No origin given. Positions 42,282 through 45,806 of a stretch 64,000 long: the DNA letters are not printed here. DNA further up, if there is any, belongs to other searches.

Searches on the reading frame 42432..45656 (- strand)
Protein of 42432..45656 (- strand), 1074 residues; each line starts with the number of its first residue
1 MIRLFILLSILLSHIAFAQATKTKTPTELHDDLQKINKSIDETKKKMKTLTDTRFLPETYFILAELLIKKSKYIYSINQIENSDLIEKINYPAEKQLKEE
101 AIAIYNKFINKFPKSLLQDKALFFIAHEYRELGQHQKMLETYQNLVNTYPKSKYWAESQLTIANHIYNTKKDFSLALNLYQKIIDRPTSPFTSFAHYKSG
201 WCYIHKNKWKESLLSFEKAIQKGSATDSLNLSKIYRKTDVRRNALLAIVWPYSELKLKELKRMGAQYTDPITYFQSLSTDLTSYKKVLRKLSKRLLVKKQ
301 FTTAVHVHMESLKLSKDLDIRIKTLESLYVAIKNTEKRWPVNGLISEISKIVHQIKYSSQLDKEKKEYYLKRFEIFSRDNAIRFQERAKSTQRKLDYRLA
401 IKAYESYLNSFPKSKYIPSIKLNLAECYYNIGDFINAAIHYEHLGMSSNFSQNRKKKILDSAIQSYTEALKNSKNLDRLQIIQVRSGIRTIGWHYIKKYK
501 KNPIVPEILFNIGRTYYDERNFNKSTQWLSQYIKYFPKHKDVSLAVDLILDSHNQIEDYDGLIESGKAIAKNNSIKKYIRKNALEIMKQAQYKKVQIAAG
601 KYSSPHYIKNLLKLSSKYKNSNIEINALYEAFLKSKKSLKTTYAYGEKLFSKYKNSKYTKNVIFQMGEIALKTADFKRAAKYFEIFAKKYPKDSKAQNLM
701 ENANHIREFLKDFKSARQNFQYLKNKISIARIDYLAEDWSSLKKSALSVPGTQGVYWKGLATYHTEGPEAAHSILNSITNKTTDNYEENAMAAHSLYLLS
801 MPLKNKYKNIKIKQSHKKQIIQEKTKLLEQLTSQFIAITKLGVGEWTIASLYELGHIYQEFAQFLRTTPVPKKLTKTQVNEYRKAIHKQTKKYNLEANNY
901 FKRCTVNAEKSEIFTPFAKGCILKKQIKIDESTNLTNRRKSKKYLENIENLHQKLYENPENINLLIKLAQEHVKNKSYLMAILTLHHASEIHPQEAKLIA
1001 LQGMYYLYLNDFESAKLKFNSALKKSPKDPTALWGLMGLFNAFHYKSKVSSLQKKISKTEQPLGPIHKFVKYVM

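Call 18: search_protein_families(library=ncbifam, proteins=[window:42432-45656:-])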
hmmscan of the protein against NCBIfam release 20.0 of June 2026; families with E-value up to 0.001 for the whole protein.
window:42432-45656:- (1074 aa): 5 families
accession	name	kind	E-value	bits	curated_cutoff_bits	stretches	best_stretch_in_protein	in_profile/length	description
TIGR02795.1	tol_pal_ybgF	equivalog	8.8e-27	94.1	90.1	3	99-185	19-104/119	tol-pal system protein YbgF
TIGR03302.1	OM_YfiO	subfamily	3.5e-13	49.6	81.4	2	119-211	33-121/239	outer membrane protein assembly factor BamD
TIGR02917.1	PEP_TPR_lipo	equivalog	8.2e-13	47.1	312.2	1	946-1037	551-642/899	XrtA/PEP-CTERM system TPR-repeat protein PrsT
NF008068.0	PRK10803.1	equivalog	4.2e-10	40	383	1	81-186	142-246/263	cell division protein CpoB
NF040959.1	MamA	equivalog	6.7e-05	22.4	200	1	932-1034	44-143/204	magnetosome protein MamA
